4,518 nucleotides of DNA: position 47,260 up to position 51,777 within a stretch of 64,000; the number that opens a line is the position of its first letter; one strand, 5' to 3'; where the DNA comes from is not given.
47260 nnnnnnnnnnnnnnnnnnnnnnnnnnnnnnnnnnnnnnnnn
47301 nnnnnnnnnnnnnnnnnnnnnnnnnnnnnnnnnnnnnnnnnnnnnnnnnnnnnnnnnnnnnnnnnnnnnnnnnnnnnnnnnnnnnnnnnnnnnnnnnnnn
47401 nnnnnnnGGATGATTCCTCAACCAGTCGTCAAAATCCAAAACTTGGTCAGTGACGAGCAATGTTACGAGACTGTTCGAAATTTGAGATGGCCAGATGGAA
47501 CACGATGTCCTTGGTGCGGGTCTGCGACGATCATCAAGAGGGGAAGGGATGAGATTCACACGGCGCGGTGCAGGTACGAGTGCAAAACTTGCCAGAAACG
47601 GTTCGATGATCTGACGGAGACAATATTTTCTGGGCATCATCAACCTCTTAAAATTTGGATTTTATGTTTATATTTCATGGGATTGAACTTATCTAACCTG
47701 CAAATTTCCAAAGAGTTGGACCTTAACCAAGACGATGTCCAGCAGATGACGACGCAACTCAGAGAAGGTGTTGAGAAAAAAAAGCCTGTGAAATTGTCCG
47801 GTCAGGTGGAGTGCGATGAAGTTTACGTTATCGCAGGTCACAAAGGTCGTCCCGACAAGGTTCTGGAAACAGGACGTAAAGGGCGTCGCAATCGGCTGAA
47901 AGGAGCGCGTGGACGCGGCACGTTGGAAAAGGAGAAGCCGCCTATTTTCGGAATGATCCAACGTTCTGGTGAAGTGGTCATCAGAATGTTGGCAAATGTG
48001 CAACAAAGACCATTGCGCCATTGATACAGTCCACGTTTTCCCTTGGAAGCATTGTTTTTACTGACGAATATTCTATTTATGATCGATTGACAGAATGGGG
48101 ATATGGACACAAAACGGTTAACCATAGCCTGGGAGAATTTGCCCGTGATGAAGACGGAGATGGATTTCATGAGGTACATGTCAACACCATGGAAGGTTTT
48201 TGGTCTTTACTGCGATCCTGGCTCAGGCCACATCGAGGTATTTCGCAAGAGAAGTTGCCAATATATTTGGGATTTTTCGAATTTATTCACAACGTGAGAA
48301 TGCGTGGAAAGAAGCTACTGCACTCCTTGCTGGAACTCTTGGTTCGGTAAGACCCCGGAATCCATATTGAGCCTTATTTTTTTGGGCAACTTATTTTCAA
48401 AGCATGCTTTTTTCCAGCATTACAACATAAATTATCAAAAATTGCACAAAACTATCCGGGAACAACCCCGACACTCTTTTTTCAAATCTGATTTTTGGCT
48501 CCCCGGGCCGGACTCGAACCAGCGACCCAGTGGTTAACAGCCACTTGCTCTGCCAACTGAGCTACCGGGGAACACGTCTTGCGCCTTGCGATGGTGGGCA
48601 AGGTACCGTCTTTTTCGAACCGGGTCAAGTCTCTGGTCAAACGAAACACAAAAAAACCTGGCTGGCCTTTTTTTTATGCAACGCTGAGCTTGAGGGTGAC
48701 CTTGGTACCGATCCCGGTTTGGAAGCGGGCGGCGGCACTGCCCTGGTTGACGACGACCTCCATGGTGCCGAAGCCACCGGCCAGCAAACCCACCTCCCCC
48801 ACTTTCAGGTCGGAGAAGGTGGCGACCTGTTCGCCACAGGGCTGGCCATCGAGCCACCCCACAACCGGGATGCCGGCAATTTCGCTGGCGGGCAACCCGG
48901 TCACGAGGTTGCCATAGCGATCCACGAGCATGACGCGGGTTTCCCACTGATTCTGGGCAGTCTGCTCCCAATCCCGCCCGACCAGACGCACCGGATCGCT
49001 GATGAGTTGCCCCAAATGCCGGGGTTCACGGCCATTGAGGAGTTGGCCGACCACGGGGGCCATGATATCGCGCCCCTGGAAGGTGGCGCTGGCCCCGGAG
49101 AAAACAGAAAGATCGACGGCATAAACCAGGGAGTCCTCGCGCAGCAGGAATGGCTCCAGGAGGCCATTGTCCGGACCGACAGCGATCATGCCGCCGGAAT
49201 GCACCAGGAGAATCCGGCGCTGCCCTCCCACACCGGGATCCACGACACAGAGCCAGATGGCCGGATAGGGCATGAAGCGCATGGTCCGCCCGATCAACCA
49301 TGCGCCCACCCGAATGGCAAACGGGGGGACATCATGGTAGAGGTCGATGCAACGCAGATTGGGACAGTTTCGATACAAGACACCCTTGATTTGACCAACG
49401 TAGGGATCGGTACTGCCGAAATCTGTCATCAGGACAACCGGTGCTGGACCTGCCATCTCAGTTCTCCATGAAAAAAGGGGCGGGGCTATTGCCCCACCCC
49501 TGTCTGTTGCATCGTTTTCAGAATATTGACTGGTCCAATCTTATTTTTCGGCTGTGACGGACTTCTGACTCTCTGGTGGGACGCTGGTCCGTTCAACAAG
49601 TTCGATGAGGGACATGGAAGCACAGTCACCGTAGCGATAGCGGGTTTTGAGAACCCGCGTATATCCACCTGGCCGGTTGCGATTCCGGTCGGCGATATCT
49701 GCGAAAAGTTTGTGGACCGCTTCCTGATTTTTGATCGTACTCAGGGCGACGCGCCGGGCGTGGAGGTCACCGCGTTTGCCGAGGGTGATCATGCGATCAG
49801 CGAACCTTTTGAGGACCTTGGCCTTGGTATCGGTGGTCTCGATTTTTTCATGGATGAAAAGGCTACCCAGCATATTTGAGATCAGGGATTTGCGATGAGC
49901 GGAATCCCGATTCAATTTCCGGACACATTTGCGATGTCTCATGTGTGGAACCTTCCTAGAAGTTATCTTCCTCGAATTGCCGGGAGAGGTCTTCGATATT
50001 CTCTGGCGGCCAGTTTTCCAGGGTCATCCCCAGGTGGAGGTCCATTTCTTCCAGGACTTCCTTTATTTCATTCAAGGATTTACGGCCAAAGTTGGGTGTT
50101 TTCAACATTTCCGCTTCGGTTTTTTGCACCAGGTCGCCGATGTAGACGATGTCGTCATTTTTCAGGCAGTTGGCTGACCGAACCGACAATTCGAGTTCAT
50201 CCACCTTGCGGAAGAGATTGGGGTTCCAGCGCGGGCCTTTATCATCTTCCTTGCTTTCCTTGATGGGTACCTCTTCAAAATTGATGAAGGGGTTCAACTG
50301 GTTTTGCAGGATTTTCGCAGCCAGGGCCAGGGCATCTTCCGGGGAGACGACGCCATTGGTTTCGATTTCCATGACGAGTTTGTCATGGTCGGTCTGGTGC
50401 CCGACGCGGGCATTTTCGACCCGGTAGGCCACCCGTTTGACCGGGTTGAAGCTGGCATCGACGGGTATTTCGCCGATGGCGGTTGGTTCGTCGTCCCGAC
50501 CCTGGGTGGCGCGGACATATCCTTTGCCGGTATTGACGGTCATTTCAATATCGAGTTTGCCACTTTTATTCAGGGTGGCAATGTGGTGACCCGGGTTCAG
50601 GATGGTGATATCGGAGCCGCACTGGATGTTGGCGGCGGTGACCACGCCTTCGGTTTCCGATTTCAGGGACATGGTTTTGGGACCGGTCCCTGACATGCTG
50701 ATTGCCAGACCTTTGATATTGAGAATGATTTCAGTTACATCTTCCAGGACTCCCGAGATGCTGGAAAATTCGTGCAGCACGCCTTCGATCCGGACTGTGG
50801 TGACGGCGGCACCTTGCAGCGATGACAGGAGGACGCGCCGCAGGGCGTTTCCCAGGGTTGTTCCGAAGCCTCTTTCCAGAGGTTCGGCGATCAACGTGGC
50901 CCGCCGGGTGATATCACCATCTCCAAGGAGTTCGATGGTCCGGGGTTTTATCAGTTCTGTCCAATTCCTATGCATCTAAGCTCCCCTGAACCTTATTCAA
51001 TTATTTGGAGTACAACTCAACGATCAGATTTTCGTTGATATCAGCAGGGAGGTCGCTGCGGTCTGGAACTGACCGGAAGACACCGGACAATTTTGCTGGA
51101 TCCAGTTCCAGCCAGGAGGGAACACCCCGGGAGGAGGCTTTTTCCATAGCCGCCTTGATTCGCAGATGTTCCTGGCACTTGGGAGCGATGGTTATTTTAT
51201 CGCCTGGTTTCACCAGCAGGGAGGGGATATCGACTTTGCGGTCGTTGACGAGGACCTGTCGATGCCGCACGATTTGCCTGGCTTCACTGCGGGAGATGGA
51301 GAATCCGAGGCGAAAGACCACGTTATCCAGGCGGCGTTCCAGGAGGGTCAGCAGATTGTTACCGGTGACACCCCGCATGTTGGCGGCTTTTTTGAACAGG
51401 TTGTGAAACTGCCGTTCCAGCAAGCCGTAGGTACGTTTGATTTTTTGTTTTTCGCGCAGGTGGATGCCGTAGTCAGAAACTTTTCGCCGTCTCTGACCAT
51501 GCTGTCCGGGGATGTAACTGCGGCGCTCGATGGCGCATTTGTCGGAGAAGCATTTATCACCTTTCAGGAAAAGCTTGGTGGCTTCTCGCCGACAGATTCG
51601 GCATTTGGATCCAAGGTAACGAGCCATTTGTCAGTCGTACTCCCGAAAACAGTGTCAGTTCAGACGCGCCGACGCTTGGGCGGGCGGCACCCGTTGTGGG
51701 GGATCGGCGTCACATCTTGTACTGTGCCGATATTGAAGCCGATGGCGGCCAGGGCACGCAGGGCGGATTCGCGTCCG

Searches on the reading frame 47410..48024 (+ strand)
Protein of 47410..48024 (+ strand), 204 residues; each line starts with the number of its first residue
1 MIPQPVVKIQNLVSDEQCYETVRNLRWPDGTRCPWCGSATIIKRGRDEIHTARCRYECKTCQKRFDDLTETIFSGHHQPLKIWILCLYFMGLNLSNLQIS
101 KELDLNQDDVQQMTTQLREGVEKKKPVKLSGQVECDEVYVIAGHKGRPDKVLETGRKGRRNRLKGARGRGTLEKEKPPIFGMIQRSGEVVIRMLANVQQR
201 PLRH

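Call 60: search_protein_families(library=pfam, proteins=[window:47410-48024:+], max_evalue=0.00001)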
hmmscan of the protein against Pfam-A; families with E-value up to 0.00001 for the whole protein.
window:47410-48024:+ (204 aa): 1 family
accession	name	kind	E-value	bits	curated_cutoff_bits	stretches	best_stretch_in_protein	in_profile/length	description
PF12760.12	Zn_ribbon_IS1595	-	7.6e-10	39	25.4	1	14-63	2-45/46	Transposase zinc-ribbon domain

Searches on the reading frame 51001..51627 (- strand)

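Call 60: search_protein_families(library=pfam, proteins=[window:51001-51627:-], max_evalue=0.00001)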
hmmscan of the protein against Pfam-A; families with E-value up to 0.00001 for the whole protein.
window:51001-51627:- (208 aa): 2 families
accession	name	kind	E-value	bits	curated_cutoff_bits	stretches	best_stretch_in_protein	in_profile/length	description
PF00163.24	Ribosomal_S4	-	1.5e-34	119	23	1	3-97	1-95/95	Ribosomal protein S4/S9 N-terminal domain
PF01479.30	S4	-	1.3e-18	66.9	22.8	1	98-145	1-48/48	S4 domain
